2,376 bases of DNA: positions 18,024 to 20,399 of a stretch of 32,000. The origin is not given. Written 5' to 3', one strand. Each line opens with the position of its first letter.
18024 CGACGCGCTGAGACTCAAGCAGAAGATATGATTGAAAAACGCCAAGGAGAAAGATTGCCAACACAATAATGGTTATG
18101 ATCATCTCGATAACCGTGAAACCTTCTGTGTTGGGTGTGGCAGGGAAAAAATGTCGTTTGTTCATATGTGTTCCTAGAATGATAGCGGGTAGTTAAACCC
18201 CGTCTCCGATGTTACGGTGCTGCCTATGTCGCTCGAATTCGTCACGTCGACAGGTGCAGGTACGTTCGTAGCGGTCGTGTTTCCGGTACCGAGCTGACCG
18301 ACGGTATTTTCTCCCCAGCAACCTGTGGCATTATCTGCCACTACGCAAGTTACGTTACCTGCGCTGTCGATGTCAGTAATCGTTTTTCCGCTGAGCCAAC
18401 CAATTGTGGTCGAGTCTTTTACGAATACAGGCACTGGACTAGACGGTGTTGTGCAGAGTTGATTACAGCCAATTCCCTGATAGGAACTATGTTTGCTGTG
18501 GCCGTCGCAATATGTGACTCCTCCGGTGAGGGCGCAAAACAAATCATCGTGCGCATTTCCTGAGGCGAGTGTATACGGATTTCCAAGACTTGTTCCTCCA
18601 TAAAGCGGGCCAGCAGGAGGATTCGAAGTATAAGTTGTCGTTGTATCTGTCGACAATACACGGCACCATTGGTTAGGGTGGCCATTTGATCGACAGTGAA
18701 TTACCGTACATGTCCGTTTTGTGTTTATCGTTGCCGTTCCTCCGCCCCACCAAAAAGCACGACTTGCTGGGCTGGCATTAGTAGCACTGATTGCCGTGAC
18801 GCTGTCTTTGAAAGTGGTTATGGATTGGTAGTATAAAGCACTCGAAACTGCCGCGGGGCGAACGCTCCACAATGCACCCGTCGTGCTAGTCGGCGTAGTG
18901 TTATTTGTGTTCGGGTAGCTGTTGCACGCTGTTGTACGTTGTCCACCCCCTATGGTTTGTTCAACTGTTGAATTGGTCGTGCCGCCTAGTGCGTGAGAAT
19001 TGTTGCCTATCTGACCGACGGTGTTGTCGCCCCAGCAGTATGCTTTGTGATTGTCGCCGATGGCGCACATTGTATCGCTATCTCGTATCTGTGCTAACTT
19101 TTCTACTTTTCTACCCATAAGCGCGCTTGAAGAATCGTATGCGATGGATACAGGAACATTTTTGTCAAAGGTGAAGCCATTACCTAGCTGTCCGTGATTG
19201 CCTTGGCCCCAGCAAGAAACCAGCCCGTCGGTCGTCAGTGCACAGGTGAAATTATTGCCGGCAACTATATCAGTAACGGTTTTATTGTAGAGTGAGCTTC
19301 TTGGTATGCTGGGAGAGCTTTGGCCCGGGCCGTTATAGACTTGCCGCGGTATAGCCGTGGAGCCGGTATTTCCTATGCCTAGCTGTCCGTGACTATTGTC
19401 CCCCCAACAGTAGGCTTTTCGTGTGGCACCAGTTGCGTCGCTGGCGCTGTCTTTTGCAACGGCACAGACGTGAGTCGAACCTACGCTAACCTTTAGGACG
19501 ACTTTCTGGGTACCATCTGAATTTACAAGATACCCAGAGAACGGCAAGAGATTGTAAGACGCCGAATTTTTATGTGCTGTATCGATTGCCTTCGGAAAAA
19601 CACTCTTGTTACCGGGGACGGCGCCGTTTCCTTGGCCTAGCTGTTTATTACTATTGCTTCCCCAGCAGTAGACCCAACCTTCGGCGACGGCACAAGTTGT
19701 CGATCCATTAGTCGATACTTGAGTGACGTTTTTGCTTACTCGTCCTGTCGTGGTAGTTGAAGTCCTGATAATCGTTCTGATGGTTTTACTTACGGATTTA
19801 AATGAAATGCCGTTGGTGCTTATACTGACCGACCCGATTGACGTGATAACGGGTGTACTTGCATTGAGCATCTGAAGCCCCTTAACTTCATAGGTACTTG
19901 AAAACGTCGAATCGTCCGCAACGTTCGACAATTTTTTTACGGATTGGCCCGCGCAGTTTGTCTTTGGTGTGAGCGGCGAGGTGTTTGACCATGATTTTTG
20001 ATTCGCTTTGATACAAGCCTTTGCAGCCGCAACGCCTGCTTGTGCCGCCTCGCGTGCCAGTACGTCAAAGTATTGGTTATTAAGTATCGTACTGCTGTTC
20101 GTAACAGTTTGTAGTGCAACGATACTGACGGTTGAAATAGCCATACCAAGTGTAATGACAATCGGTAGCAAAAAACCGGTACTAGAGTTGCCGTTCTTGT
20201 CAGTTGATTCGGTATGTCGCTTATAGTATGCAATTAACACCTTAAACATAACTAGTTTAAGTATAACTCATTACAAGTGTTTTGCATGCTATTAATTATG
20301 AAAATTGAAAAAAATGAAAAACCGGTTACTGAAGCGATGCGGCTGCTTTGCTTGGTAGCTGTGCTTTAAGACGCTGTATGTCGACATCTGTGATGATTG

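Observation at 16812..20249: Minor-pilin module 1: a PilX-like pseudopilin carrying a seven-repeat RCC1-type domain, a candidate pilus-tip adhesin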

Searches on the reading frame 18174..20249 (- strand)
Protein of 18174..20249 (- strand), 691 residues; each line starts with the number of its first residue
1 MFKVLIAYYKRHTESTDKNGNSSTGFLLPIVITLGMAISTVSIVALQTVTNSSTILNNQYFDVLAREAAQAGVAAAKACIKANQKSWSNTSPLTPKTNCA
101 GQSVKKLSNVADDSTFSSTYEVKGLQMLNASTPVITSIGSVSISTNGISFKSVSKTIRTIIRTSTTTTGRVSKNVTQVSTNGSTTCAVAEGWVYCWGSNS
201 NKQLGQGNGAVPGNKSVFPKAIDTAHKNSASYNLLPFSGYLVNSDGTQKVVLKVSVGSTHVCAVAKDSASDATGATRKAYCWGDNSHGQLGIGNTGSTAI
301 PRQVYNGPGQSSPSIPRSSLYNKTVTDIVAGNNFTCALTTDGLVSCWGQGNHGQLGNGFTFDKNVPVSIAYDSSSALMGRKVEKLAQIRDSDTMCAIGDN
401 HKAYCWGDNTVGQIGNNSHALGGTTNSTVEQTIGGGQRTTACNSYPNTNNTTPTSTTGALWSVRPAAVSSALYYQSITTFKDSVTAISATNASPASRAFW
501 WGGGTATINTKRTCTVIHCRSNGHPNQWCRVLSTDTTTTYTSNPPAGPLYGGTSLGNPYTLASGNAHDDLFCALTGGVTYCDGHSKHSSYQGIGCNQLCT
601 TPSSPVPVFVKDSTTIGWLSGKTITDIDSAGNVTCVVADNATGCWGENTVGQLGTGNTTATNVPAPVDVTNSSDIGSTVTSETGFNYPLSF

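Call 4: search_protein_families(library=pfam, proteins=[window:18174-20249:-], max_evalue=0.1)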
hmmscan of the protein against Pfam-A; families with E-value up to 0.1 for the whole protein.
window:18174-20249:- (691 aa): 4 families
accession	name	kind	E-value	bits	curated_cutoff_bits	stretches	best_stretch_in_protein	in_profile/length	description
PF25390.1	WD40_RLD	-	1.2e-35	123.9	150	2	168-421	84-285/363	RCC1-like domain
PF00415.24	RCC1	-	1.9e-28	99.2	21.7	4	279-338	4-50/50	Regulator of chromosome condensation (RCC1) repeat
PF13540.12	RCC1_2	-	4e-21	74.6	22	3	325-354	1-30/30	Regulator of chromosome condensation (RCC1) repeat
PF25384.1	Alsin_RLD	-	0.0036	17.1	100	1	323-361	275-313/405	Alsin RCC1-like domain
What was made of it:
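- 18174..20249 (-): pilX2-type gene: a 691-aa modular minor pilin-like protein (stalk plus RCC1 propeller). Pfam RCC1 and RCC1_2 (call 4).
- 18177..19745 (-): Seven-bladed RCC1-type beta-propeller head, residues 169-691: five canonical blades and two degenerate, Cys-bearing blades. Pfam (call 4).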

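Call 5: search_protein_families(library=ncbifam, proteins=[window:18174-20249:-], max_evalue=1)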
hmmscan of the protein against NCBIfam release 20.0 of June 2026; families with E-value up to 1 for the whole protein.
window:18174-20249:- (691 aa): 0 families

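Call 8: find_homologous_proteins(query=window:18174-20249:-, max_evalue=0.00001)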
Query window:18174-20249:- (691 aa): 2666 proteins with E <= 0.00001 among 8000 candidates; the best 120 are listed.
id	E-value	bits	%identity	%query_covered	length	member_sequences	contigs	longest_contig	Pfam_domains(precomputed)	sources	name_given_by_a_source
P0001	0.0e+0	1545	100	100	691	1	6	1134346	PF00415.25,PF13540.13,PF25390.2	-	-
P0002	2.4e-220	752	58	94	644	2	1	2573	PF00415.25,PF13540.13,PF25390.2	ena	-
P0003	1.0e-218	746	55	100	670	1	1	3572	PF00415.25,PF13540.13,PF25390.2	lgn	-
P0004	5.8e-126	440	40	94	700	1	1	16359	PF00415.25,PF13540.13,PF25390.2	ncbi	-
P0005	7.7e-113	397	39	99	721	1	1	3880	PF00415.25,PF13540.13,PF25390.2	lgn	-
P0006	1.1e-112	396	40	97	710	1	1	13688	PF00415.25,PF13540.13,PF25390.2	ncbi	-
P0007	2.1e-110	388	37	100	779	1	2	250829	PF00415.25,PF13540.13,PF25384.2,PF25390.2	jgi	jgi:alpha-tubulin suppressor-like RCC1 family protein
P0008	3.8e-107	378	36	36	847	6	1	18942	PF00415.25,PF18998.7,PF13540.13,PF25384.2,PF25390.2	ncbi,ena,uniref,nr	ncbi:RCC1 domain-containing protein [uncultured Thiodictyon sp.]|uniref:RCC1-like domain-containing 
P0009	1.4e-105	373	39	100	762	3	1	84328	PF00415.25,PF13540.13,PF25390.2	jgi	jgi:alpha-tubulin suppressor-like RCC1 family protein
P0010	8.9e-105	370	36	97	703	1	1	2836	PF00415.25,PF13540.13,PF25390.2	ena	-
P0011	2.8e-101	358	36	99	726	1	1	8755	PF00415.25,PF13540.13,PF25390.2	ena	-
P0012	1.3e-100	356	28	74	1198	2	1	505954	PF00415.25,PF13540.13,PF25384.2,PF25390.2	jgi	jgi:alpha-tubulin suppressor-like RCC1 family protein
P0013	8.4e-100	353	32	36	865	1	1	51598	PF00415.25,PF13540.13,PF25384.2,PF16492.11,PF25390.2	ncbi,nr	ncbi:MAG: RCC1 repeat-containing protein [Proteobacteria bacterium]|nr:RCC1 repeat-containing protei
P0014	9.9e-100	353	30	39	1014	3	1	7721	PF00415.25,PF13540.13,PF25384.2,PF00041.28,PF25390.2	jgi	jgi:alpha-tubulin suppressor-like RCC1 family protein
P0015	1.1e-99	353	34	36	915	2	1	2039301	PF00415.25,PF13540.13,PF25390.2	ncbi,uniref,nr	ncbi:hypothetical protein SHI21_07670 [Bacteriovorax sp. PP10]|uniref:RCC1-like domain-containing pr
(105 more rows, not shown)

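Call 9: find_related_loci(query=window:18174-20249:-, collection=genome_contigs, flank=10000)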
Query window:18174-20249:- (691 aa) in genome_contigs; peptide patterns used: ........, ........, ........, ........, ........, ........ (x = any residue, [..] = any of these).
154 stretches matched a pattern; 131 encode a relative of the query (tblastn E <= 1e-3); the best 80 are kept; 80 distinct loci.
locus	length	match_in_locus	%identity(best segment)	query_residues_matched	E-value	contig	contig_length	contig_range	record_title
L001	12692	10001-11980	40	40-691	3e-124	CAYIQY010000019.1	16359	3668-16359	MAG TPA_asm: uncultured Candidatus Saccharibacteria bacterium isolate ERP119705_co25_180 genome assembly, contig: NODE_2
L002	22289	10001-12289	39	3-691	4e-109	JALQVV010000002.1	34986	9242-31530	MAG: Candidatus Saccharimonadia bacterium isolate FCJ.42 FCJ_1211513, whole genome shotgun sequence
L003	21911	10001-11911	33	1-667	2e-41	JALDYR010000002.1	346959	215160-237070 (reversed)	MAG: Candidatus Saccharibacteria bacterium isolate MCT-ROC-43 NODE_3_length_346959_cov_59.317160, whole genome shotgun s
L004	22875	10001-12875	28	26-671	1e-37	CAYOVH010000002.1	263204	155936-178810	MAG TPA_asm: uncultured Candidatus Saccharibacteria bacterium isolate SRP344714_co1_253 genome assembly, contig: NODE_79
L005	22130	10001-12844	26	19-670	2e-37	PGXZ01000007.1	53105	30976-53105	MAG: Candidatus Saccharibacteria bacterium HGW-Saccharibacteria-1 bjp_ig2103_scaffold_372, whole genome shotgun sequence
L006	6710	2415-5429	32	25-678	5e-37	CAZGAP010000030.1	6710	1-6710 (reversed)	MAG TPA_asm: uncultured Candidatus Saccharibacteria bacterium isolate SRP090828_co2_17 genome assembly, contig: NODE_448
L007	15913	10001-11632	28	25-683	2e-36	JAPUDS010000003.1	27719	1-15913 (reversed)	MAG: Candidatus Saccharibacteria bacterium isolate labscale reactor_MAG5 NODE_1250_length_27719_cov_28.876012, whole gen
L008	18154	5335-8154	29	9-659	3e-35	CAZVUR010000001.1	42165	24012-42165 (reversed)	MAG TPA_asm: uncultured Candidatus Saccharibacteria bacterium isolate SRP133034_co1_59 genome assembly, contig: NODE_728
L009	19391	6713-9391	30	155-687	4e-33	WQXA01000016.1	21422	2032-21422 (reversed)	MAG: Candidatus Saccharibacteria bacterium isolate Emb289P3bin132 Ga0123356_10002114, whole genome shotgun sequence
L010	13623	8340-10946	30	154-680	3e-33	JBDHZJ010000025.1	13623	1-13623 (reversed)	MAG: Propionicimonas sp. isolate AS-MESO-3CA.77 NODE_19559_length_13623_cov_7.212240, whole genome shotgun sequence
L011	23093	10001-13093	30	153-675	2e-31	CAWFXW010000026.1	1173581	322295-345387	MAG: uncultured Actinomycetes bacterium isolate MFD06714.bin.2.131 genome assembly, contig: contig_4058, whole genome sh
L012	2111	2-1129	28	45-669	8e-31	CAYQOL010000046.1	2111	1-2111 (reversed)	MAG TPA_asm: uncultured Candidatus Saccharimonas sp. isolate SRP192927_co1_980 genome assembly, contig: NODE_182869_leng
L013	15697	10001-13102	32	154-686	7e-30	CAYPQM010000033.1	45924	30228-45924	MAG TPA_asm: uncultured Streptosporangiaceae bacterium isolate binchicken_co241_145 genome assembly, contig: NODE_702_le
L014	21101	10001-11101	36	166-687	3e-29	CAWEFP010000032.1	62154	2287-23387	MAG: uncultured Actinomycetes bacterium isolate MFD00991.bin.2.79 genome assembly, contig: contig_51918, whole genome sh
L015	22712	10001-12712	40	25-684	2e-51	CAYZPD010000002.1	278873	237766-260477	MAG TPA_asm: uncultured Candidatus Saccharibacteria bacterium isolate SRP292972_co3_105 genome assembly, contig: NODE_54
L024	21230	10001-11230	31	155-675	2e-26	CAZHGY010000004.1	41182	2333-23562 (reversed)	MAG TPA_asm: uncultured Candidatus Saccharimonas sp. isolate SRP192927_co4_146 genome assembly, contig: NODE_1325_length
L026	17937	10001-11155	29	161-668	2e-26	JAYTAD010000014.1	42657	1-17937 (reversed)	MAG: Candidatus Saccharibacteria bacterium isolate GFS_1383 GFS_1383_13, whole genome shotgun sequence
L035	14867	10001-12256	29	156-669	3e-23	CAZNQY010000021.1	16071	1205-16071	MAG TPA_asm: uncultured Candidatus Saccharimonas sp. isolate binchicken_co269_234 genome assembly, contig: NODE_3406_len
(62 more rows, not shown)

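Call 31: predict_structure(alignment_id=A1)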
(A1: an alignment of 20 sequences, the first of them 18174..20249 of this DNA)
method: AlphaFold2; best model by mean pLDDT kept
length: 691 residues; sequences in the alignment: 20
mean_pLDDT: 77.5   pTM: 0.66
mean pLDDT of the five models: 77.5, 77.3, 76.7, 75.2, 70.4
residues with pLDDT >= 90: 206; 70-90: 292; 50-70: 107; < 50: 86
segments of 3 or more residues with pLDDT < 50: 1-3, 14-48, 50-52, 164-168, 226-237, 456-459, 552-554, 611-614, 681-685, 689-691
pLDDT, mean of each block of 10 residues (from residue 1): 52 42 37 42 45 61 82 82 80 88 79 83 80 83 73 82 52 91 94 93 73 81 60 45 85 96 93 90 96 91 86 76 96 96 96 89 93 86 94 94 88 63 70 79 75 55 83 91 89 88 72 83 69 76 73 64 86 86 66 61 68 59 89 90 91 91 87 77 46 46
secondary structure, 60 per line:
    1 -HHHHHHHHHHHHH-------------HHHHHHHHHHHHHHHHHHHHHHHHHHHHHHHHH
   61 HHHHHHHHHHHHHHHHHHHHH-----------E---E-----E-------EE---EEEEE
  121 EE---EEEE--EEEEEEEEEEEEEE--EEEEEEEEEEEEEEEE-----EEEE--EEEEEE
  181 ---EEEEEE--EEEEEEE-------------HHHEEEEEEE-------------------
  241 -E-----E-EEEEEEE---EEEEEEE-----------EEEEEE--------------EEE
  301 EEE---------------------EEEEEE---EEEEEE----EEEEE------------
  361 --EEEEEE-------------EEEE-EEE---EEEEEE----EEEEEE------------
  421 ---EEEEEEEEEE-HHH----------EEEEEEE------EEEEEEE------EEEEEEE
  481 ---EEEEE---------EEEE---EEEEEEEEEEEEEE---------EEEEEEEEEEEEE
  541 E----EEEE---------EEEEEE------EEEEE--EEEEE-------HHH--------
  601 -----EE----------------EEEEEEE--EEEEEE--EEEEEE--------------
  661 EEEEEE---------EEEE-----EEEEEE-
elements in order (helices of 4 or more, strands of 3 or more residues): H2-14 H28-81 E116-122 E126-129 E132-145 E148-163 E169-172 E175-180 E184-189 E192-198 E215-221 E250-256 E260-266 E278-283 E298-303 E325-330 E334-339 E344-348 E363-368 E382-385 E387-389 E393-398 E403-408 E424-433 E448-454 E461-467 E474-480 E484-488 E498-501 E505-518 E528-541 E546-549 E559-564 E571-575 E578-582 E624-630 E633-638 E641-646 E661-666 E676-679 E685-690
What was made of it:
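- The AlphaFold2 model (pLDDT 77.5) shows a 54-residue N-terminal helix, a small sheet and an all-beta domain (call 31).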

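Call 34: fold_search(model_id=the predicted structure, library=pdb)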
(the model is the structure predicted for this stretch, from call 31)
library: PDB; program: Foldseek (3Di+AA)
matches with E <= 10: 842; with E <= 0.001: 121
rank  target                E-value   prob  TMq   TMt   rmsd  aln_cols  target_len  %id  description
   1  8gqe_B                7.1e-24  1.00  0.46  0.80   9.3       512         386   18  Crystal structure of the W285A mutant of UVR8 in complex with RUP2 (released 2022-09-14)
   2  6xzl                  3.0e-23  1.00  0.46  0.82  10.0       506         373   18  Arabidopsis UV-B photoreceptor UVR8 mutant D96N D107N (released 2021-01-13)
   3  4dnw_A                5.6e-23  1.00  0.46  0.84   9.3       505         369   17  Crystal structure of UVB-resistance protein UVR8 (released 2012-03-07)
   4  4dnv_B                7.3e-23  1.00  0.46  0.84   9.3       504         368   18  Crystal structure of the W285F mutant of UVB-resistance protein UVR8 (released 2012-03-07)
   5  4dnu                  8.2e-23  1.00  0.46  0.83   9.3       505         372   18  Crystal structure of the W285A mutant of UVB-resistance protein UVR8 (released 2012-03-07)
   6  6dd7_A                8.2e-23  1.00  0.46  0.83   9.9       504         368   18  Crystal structure of plant UVB photoreceptor UVR8 from in situ serial Laue diffraction (released 2018-07-18)
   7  4dnw_B                1.1e-22  1.00  0.46  0.83  10.0       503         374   18  Crystal structure of UVB-resistance protein UVR8 (released 2012-03-07)
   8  7vgg_B                1.2e-22  1.00  0.46  0.83   8.7       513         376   18  Cryo-EM structure of Ultraviolet-B activated UVR8 in complex with COP1 (released 2022-05-04)
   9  6xzn_A                1.5e-22  1.00  0.46  0.83   9.3       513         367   18  Arabidopsis UV-B photoreceptor UVR8 mutant G101S W285A (released 2021-01-13)
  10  4nc4_A                2.4e-22  1.00  0.46  0.83  10.0       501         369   18  Crystal structure of photoreceptor AtUVR8 mutant W285F and light-induced structural changes at 120K (released 2016-10-26)
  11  4d9s_A                2.4e-22  1.00  0.46  0.80  10.1       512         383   18  Crystal structure of Arabidopsis thaliana UVR8 (UV Resistance locus 8) (released 2012-04-04)
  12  4d9s_B                5.5e-22  1.00  0.46  0.82  10.0       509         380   18  Crystal structure of Arabidopsis thaliana UVR8 (UV Resistance locus 8) (released 2012-04-04)
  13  6xzn_B                1.6e-21  1.00  0.45  0.84  10.0       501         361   18  Arabidopsis UV-B photoreceptor UVR8 mutant G101S W285A (released 2021-01-13)
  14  6xzm_A                2.1e-21  1.00  0.46  0.84  10.0       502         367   18  Arabidopsis UV-B photoreceptor UVR8 mutant D96N D107N W285A (released 2021-01-13)
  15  4dnv_A                2.3e-21  1.00  0.46  0.84   9.9       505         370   18  Crystal structure of the W285F mutant of UVB-resistance protein UVR8 (released 2012-03-07)
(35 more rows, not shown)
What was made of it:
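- Foldseek matches the head to UVR8, RPGR, HERC2 and RCC1, with TM up to 0.84 (call 34). The Foldseek hits include UVR8, RPGR, HERC2 and RCC1, which have unrelated ligands (call 34).
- Tried and rejected: Rejected: the head is RCC1-type (calls 4, 34).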

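Call 35: find_encoding_contigs(protein=P0001, flank=500, max_places=6)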
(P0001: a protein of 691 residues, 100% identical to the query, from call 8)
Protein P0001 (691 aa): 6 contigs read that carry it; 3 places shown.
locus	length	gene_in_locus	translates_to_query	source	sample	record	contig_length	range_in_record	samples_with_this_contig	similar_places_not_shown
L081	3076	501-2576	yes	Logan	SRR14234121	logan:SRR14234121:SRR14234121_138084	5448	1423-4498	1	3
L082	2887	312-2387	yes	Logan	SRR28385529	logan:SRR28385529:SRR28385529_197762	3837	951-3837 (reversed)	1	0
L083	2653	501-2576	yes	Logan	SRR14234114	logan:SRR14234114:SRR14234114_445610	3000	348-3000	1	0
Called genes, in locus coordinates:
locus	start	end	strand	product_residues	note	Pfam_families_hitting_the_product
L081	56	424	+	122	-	PF10025:DUF2267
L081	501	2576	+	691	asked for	PF25390:WD40_RLD, PF00415:RCC1, PF13540:RCC1_2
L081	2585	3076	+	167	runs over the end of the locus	-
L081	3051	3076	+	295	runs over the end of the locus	-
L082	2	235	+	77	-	?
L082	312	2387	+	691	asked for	PF25390:WD40_RLD, PF00415:RCC1, PF13540:RCC1_2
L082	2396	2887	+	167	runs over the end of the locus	-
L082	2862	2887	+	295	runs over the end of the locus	-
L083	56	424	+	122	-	PF10025:DUF2267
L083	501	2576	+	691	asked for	PF25390:WD40_RLD, PF00415:RCC1, PF13540:RCC1_2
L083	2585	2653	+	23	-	?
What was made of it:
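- Checked: Public gene callers give 295 aa for the third gene, from the ATG at 17699 (call 35).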

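Call 55: list_cluster_members(proteins=[P0004, P0006, P0124, P0127, P0140, P0159, P0161, P0200, P0212, P0163])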
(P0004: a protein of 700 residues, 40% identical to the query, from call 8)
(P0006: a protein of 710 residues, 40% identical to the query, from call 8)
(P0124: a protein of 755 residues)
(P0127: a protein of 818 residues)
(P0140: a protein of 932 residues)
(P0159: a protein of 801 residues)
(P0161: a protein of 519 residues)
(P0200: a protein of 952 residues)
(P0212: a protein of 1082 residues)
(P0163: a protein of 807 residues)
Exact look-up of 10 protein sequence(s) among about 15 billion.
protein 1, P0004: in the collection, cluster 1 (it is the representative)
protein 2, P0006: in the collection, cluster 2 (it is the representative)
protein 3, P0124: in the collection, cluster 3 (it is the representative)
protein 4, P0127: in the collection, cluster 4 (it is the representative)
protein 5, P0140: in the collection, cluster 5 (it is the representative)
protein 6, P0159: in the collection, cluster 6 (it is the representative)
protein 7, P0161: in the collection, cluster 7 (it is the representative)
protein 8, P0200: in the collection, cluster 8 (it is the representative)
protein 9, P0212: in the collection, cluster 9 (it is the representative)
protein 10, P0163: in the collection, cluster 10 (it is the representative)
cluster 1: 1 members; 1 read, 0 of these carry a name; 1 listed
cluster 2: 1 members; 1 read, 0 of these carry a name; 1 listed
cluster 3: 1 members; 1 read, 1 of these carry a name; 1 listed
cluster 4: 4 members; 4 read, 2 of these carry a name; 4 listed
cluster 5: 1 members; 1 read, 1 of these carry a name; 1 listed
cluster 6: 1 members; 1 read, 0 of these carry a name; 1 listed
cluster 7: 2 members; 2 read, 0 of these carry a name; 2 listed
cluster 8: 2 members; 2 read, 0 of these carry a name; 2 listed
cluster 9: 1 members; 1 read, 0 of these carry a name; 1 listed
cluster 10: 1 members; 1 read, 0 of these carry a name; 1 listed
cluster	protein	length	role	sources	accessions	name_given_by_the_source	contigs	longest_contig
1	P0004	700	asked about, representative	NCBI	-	-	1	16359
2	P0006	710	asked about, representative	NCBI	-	-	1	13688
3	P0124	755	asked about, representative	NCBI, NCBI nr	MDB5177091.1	MAG: chromosome condensation regulator [Candidatus Saccharibacteria bacterium] | chromosome condensation regulator [Candidatus Saccharibacteria bacterium]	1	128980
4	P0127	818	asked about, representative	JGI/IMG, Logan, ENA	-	alpha-tubulin suppressor-like RCC1 family protein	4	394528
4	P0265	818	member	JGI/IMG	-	alpha-tubulin suppressor-like RCC1 family protein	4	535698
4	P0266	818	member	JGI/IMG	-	-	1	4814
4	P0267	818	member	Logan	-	-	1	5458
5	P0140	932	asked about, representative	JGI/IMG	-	alpha-tubulin suppressor-like RCC1 family protein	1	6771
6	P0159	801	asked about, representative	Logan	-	-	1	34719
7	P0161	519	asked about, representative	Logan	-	-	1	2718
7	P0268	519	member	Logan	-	-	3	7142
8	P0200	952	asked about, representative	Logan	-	-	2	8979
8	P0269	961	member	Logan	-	-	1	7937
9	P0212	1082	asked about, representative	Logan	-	-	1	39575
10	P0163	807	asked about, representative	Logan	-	-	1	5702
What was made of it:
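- Database names for homologs are 'chromosome condensation regulator' and 'alpha-tubulin suppressor-like RCC1 family protein' (calls 8, 55).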

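Call 62: search_protein_families(library=pfam, proteins=[L024:9671-11236:+, L026:9479-11167:+, L035:9632-12286:+, L005:9998-12874:+, L006:2382-5510:+], max_evalue=0.001)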
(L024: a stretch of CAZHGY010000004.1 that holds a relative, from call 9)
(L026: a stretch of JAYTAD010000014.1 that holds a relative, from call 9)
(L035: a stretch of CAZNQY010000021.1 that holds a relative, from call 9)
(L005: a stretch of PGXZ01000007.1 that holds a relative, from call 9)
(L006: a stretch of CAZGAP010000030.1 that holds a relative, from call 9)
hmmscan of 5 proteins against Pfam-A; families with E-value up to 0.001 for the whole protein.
L024:9671-11236:+ (521 aa): 5 families
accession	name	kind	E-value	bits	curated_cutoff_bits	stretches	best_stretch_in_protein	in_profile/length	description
PF25390.1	WD40_RLD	-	3e-73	247.7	150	2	131-360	144-355/363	RCC1-like domain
PF00415.24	RCC1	-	3.2e-64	213.8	21.7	6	257-310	3-50/50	Regulator of chromosome condensation (RCC1) repeat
PF13540.12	RCC1_2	-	2e-57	190.1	22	6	240-268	2-30/30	Regulator of chromosome condensation (RCC1) repeat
PF25384.1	Alsin_RLD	-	1.3e-14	54.8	100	0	240-275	278-313/405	Alsin RCC1-like domain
PF07963.17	N_methyl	-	2.8e-07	30.3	21.2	1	9-33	2-26/27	Prokaryotic N-terminal methylation motif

L026:9479-11167:+ (562 aa): 5 families
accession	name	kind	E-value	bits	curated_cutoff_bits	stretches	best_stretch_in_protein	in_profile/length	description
PF25390.1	WD40_RLD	-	5.7e-61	207.3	150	2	145-324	182-347/363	RCC1-like domain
PF13540.12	RCC1_2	-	4e-46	154.1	22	5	448-475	2-29/30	Regulator of chromosome condensation (RCC1) repeat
PF00415.24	RCC1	-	9.9e-38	128.9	21.7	4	236-288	1-50/50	Regulator of chromosome condensation (RCC1) repeat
PF25384.1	Alsin_RLD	-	8.2e-10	39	100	0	273-340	275-342/405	Alsin RCC1-like domain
PF07963.17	N_methyl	-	6.5e-07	29.1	21.2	1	2-26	1-25/27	Prokaryotic N-terminal methylation motif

L035:9632-12286:+ (884 aa): 5 families
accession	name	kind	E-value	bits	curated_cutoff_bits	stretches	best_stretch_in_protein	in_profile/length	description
PF25390.1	WD40_RLD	-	3.4e-142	474.5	150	4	502-823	28-346/363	RCC1-like domain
PF00415.24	RCC1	-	5.1e-118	386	21.7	10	579-629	2-50/50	Regulator of chromosome condensation (RCC1) repeat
PF13540.12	RCC1_2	-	1.7e-108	352.5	22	13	670-699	1-30/30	Regulator of chromosome condensation (RCC1) repeat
PF25384.1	Alsin_RLD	-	3.4e-42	145.6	100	2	581-651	244-312/405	Alsin RCC1-like domain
PF07963.17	N_methyl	-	1.1e-06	28.4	21.2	1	5-29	2-26/27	Prokaryotic N-terminal methylation motif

L005:9998-12874:+ (958 aa): 4 families
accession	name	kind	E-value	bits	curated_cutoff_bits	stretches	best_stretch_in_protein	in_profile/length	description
PF25390.1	WD40_RLD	-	3.3e-167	556.8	150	4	445-772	30-345/363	RCC1-like domain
PF00415.24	RCC1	-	3.2e-106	348.2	21.7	11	690-741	2-50/50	Regulator of chromosome condensation (RCC1) repeat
PF13540.12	RCC1_2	-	1.5e-104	339.9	22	12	783-812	1-30/30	Regulator of chromosome condensation (RCC1) repeat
PF25384.1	Alsin_RLD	-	1e-24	88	100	1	771-823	265-316/405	Alsin RCC1-like domain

L006:2382-5510:+ (1042 aa): 3 families
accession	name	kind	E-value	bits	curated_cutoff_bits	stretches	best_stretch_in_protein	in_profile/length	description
PF25390.1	WD40_RLD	-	2.3e-81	274.4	150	4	629-963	35-346/363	RCC1-like domain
PF00415.24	RCC1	-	5e-65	216.3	21.7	8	704-755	2-50/50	Regulator of chromosome condensation (RCC1) repeat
PF13540.12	RCC1_2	-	1.8e-45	152.1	22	6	688-716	1-30/30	Regulator of chromosome condensation (RCC1) repeat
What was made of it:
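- Closest known: Modular type IV pilins. Different: Saccharibacteria relatives with a true N_methyl motif plus RCC1 do exist (L024, L026, L035; call 62).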
